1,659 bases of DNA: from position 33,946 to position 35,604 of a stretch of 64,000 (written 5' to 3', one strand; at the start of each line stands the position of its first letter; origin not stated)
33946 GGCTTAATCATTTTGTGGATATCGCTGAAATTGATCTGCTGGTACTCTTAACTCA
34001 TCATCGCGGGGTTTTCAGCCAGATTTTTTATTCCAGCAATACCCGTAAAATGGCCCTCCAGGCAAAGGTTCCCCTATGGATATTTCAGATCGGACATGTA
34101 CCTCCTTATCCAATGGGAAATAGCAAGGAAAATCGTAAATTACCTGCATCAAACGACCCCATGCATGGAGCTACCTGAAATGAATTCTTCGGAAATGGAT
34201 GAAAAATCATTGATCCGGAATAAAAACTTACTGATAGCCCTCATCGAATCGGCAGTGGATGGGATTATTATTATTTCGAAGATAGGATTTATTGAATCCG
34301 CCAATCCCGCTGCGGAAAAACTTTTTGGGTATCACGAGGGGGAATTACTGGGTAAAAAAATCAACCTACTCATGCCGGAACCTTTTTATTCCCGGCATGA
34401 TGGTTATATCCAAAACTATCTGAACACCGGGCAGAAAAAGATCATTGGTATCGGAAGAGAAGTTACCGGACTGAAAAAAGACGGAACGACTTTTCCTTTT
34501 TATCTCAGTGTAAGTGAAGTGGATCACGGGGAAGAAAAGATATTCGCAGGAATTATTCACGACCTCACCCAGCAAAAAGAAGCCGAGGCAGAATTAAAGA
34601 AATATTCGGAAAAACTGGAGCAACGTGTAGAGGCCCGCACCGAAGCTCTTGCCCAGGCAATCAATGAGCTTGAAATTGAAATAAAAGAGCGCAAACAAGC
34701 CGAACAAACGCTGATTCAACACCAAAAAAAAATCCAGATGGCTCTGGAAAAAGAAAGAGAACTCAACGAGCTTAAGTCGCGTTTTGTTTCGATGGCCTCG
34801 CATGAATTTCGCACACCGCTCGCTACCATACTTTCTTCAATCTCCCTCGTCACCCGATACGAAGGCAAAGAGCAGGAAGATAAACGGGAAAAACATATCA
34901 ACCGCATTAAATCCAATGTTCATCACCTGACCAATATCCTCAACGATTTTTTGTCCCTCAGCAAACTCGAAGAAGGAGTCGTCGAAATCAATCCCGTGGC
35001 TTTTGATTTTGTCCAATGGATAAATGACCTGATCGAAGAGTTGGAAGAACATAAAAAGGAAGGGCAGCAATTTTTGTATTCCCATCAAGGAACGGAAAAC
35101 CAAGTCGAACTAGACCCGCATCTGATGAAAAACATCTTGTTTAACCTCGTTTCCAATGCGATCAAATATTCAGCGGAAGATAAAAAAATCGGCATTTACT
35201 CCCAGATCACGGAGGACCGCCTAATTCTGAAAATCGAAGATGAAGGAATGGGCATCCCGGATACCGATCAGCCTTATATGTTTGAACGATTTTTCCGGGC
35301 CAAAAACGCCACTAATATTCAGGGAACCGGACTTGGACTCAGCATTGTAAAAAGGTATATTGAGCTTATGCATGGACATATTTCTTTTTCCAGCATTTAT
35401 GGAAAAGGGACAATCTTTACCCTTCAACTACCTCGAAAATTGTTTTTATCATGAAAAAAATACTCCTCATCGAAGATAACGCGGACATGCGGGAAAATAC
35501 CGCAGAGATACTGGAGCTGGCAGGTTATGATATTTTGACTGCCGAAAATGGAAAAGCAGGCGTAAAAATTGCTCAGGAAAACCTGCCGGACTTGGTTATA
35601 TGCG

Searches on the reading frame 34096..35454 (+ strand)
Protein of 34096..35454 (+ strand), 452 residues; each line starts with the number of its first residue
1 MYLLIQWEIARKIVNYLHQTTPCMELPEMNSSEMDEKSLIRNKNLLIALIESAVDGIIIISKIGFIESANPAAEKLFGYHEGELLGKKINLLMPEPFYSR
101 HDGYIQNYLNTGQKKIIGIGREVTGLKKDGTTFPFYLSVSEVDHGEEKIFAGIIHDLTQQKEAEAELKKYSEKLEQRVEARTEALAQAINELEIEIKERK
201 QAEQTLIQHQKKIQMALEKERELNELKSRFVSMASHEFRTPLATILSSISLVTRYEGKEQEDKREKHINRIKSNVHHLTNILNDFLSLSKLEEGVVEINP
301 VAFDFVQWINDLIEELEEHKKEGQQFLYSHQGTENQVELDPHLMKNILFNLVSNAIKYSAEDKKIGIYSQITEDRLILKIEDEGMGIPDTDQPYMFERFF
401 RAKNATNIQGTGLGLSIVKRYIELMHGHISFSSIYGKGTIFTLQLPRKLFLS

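Call 64: search_protein_families(library=pfam, max_evalue=0.00001, proteins=[window:34096-35454:+])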
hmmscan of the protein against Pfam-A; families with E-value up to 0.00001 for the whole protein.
window:34096-35454:+ (452 aa): 7 families
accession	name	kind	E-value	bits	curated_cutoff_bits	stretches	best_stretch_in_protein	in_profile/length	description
PF02518.31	HATPase_c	-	7.9e-27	94.3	26.4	1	340-448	2-110/111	Histidine kinase-, DNA gyrase B-, and HSP90-like ATPase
PF00512.31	HisKA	-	6.3e-15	55.4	26.9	1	227-294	2-66/66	His Kinase A (phospho-acceptor) domain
PF00989.32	PAS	-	1.1e-14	54.8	22.6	1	48-156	5-112/113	PAS fold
PF13426.13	PAS_9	-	1.9e-14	54.2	27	1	55-159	2-103/103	PAS domain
PF13188.13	PAS_8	-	8.6e-07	29.1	21.8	1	46-97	3-51/65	PAS domain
PF08448.16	PAS_4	-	1e-06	29.4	23.1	1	51-161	2-109/110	PAS fold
PF24820.1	Diguanyl_cycl_sensor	-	1.1e-06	29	28.1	1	49-156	1-109/109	Diguanylate cyclase-like sensor domain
